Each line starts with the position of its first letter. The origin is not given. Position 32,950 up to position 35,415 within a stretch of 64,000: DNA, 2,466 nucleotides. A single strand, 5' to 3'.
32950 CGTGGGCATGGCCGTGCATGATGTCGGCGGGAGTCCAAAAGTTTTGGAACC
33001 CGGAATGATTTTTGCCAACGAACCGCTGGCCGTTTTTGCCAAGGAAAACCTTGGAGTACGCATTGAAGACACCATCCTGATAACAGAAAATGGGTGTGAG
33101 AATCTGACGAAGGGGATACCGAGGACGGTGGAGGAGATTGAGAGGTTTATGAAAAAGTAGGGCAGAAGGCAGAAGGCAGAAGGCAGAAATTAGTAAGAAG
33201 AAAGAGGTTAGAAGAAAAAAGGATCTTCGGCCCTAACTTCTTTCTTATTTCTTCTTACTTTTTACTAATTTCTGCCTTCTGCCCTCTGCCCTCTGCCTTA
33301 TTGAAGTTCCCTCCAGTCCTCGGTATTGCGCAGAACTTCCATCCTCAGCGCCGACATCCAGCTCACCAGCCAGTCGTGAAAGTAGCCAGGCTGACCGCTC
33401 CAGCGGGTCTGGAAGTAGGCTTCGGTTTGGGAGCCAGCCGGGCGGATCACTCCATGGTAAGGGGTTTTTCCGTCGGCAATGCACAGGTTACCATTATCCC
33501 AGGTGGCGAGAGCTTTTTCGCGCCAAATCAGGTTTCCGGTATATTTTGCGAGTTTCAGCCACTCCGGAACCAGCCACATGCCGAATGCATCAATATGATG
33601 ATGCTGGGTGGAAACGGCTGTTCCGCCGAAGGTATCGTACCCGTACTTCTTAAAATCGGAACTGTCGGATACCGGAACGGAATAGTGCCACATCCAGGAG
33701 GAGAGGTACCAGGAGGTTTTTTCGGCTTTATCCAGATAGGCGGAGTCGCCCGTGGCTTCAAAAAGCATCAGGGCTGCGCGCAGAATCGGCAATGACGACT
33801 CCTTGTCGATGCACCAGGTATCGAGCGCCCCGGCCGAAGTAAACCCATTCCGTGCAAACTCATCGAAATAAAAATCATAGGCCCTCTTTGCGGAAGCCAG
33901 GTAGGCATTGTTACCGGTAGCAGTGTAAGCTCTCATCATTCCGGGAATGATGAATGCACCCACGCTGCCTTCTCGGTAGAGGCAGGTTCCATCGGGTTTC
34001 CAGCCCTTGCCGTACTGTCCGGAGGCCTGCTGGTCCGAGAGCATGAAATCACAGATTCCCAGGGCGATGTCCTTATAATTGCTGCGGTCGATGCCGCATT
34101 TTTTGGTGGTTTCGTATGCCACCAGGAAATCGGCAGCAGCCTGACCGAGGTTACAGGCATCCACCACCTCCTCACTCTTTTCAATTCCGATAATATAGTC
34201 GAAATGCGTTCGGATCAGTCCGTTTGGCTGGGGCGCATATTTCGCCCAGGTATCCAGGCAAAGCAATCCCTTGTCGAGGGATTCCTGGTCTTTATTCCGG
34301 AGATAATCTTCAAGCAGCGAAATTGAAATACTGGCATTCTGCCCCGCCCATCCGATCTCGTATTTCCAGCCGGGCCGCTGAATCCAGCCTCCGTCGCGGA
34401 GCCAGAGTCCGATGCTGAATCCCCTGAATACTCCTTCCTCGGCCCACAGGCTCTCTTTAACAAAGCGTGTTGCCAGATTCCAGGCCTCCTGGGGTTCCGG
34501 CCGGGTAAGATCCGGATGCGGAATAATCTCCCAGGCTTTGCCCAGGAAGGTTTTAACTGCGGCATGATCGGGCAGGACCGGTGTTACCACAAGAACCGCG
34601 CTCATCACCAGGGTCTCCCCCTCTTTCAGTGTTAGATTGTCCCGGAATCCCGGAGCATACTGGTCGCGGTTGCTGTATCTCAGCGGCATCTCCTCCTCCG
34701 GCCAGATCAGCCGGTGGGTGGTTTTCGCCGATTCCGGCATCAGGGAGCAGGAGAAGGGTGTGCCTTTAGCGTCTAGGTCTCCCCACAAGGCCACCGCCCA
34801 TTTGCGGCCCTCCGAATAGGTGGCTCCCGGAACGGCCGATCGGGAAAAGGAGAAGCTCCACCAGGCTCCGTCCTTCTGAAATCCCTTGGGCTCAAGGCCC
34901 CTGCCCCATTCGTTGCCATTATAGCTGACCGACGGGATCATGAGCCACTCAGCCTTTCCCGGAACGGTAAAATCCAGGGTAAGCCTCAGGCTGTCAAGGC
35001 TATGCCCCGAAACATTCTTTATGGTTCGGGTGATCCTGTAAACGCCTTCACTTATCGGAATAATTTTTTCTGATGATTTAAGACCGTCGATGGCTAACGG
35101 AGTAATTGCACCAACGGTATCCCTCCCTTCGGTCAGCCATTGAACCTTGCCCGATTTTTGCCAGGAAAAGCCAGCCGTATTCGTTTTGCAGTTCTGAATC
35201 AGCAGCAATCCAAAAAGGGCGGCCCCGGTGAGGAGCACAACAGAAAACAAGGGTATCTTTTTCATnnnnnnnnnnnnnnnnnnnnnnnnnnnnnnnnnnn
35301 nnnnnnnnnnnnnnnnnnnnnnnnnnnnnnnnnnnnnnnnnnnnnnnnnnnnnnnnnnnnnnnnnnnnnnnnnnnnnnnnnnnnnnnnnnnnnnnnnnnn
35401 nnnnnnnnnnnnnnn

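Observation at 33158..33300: GGCAGAA-armed 130-160 bp palindromes are flush with stop codons and appear to carry the stops in their termini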

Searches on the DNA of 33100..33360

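Call 79: search_rna_families(source=window, start=33100, end=33360, threshold=evalue, max_evalue=1)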
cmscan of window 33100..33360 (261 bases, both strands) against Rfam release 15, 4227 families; matches with E-value up to 1: 34.
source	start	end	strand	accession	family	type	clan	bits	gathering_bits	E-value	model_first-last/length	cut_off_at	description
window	33156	33302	+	RF04128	MIR8562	Gene; miRNA;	-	47.7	211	7.5e-08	1-242/242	no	MIR8562 microRNA precursor family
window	33163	33295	-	RF03792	MIR6462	Gene; miRNA;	-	45.6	96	2.4e-07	1-119/119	no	MIR6462 microRNA precursor family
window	33154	33305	+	RF01911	MIR2118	Gene; miRNA;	-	44.9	85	7.9e-08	1-170/170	no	MIR2118 microRNA precursor family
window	33154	33304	+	RF00908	MIR529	Gene; miRNA;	-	41.3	75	1.4e-08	1-131/131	no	MIR529 microRNA precursor family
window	33153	33304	-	RF01911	MIR2118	Gene; miRNA;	-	41.2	85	6.3e-07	1-170/170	no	MIR2118 microRNA precursor family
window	33154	33304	-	RF00908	MIR529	Gene; miRNA;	-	40.9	75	1.8e-08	1-131/131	no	MIR529 microRNA precursor family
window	33159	33299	+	RF03629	mir-641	Gene; miRNA;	-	35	100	2.5e-05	1-98/98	no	mir-641 microRNA precursor family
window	33162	33296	-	RF03964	mir-H1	Gene; miRNA;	-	34.5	97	0.00029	1-85/85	no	mir-H1 microRNA precursor family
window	33123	33320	+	RF02409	snoR125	Gene; snRNA; snoRNA; CD-box;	-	33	100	4e-06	1-200/200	no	Small nucleolar RNA snoR125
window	33161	33298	+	RF00690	MIR408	Gene; miRNA;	-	32.8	64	1.3e-06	1-126/126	no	MIR408 microRNA precursor family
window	33173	33285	-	RF03629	mir-641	Gene; miRNA;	-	31.6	100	0.00019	1-98/98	no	mir-641 microRNA precursor family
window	33162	33296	+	RF03964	mir-H1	Gene; miRNA;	-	31.5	97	0.0014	1-85/85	no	mir-H1 microRNA precursor family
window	33151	33285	-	RF01461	rli24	Gene; sRNA;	-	31.4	100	0.00033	1-158/158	no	Listeria sRNA rli22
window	33169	33289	-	RF03607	mir-9447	Gene; miRNA;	-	28.7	67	0.00079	1-68/68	no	mir-9447 microRNA precursor family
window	33195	33249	+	RF03623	mir-1252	Gene; miRNA;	-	28.6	70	0.0048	1-65/65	no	mir-1252 microRNA precursor family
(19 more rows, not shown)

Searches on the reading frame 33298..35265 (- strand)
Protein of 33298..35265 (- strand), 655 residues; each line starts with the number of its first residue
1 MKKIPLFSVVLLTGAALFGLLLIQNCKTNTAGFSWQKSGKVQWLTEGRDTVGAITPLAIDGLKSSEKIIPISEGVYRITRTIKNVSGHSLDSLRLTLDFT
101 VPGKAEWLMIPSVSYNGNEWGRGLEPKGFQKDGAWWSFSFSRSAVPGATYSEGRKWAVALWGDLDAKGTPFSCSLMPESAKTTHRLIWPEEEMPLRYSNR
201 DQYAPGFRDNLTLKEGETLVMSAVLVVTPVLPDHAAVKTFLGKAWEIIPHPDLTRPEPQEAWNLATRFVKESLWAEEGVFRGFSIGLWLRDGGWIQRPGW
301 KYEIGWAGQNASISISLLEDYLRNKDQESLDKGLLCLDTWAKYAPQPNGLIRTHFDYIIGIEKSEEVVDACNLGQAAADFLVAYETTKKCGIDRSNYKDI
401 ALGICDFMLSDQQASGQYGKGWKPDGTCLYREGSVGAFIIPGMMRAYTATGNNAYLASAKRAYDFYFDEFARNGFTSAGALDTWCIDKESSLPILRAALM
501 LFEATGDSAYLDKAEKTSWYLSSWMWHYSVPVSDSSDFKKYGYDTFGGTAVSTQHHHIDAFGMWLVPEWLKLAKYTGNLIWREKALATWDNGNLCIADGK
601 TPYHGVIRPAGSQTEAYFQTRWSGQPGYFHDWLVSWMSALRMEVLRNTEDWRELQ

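Call 49: search_protein_families(library=pfam, proteins=[window:33298-35265:-], max_evalue=0.00001)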
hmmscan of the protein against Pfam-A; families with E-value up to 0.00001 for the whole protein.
window:33298-35265:- (655 aa): 0 families

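Call 50: find_encoding_contigs(protein=window:33298-35265:-, flank=3000, max_places=6)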
Protein window:33298-35265:- (655 aa): no gene with exactly this product is on record in the collection.

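Call 67: find_homologous_proteins(query=window:33298-35265:-, max_evalue=1e-30)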
Query window:33298-35265:- (655 aa): 561 proteins with E <= 1e-30 among 8000 candidates; the best 120 are listed.
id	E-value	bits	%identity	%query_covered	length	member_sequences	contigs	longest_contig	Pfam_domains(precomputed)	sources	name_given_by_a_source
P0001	0.0e+0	1471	95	100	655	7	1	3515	-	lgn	-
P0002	0.0e+0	1231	76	100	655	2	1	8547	-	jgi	jgi:hypothetical protein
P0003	0.0e+0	1228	76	100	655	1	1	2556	-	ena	-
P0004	0.0e+0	1198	76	100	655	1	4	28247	-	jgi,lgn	-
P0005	0.0e+0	1178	73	100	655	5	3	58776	-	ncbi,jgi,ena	-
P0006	0.0e+0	1159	72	100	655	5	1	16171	-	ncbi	-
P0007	0.0e+0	1157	72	100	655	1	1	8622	-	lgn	-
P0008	0.0e+0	1121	69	100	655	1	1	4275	-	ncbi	-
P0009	0.0e+0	1109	69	100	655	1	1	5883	-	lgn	-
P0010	0.0e+0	1071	67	99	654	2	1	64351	-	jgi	jgi:hypothetical protein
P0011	0.0e+0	1058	67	99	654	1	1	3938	-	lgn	-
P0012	0.0e+0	1053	66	99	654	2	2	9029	-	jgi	jgi:hypothetical protein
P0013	0.0e+0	1048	66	99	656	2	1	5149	-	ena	-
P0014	0.0e+0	1045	66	99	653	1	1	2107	-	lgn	-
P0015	0.0e+0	1043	66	99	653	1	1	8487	-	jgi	-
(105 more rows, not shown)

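Call 69: find_encoding_contigs(protein=P0001, flank=2500, max_places=4)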
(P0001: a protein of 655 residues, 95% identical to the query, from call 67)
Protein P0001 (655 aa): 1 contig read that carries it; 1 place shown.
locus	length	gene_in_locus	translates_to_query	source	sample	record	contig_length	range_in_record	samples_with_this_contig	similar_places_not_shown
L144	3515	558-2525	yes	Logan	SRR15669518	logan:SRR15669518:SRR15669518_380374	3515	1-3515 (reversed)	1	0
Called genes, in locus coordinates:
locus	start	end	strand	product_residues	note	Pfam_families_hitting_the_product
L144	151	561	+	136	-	PF00581:Rhodanese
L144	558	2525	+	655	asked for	-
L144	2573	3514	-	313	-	?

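Call 70: find_encoding_contigs(protein=P0002, flank=2500, max_places=3)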
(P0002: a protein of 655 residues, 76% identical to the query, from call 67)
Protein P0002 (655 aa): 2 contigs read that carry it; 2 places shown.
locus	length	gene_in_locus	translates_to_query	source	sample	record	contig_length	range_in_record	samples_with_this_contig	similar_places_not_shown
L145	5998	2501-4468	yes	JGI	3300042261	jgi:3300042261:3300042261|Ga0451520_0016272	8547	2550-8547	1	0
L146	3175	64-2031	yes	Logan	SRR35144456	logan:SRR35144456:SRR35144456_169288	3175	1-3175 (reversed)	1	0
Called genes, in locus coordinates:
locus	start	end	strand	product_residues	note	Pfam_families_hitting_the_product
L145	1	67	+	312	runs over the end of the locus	PF00480:ROK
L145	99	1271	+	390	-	PF03137:OATP (faint), PF05977:MFS_3 (weak), PF07690:MFS_1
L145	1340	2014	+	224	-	PF00581:Rhodanese, PF18962:Por_Secre_tail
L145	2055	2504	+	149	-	PF00581:Rhodanese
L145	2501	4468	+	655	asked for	-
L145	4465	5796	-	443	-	PF05195:AMP_N, PF00557:Peptidase_M24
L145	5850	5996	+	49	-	?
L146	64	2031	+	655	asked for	-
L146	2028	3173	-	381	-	?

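Call 71: find_encoding_contigs(protein=P0003, flank=2500, max_places=3)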
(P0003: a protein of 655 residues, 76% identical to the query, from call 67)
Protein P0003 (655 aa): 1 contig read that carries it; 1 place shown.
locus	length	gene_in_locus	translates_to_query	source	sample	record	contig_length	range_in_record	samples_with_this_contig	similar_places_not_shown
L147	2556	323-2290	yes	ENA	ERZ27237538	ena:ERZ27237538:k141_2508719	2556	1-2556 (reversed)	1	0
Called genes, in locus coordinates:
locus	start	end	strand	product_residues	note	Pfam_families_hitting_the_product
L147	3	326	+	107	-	?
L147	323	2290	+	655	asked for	-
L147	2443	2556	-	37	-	?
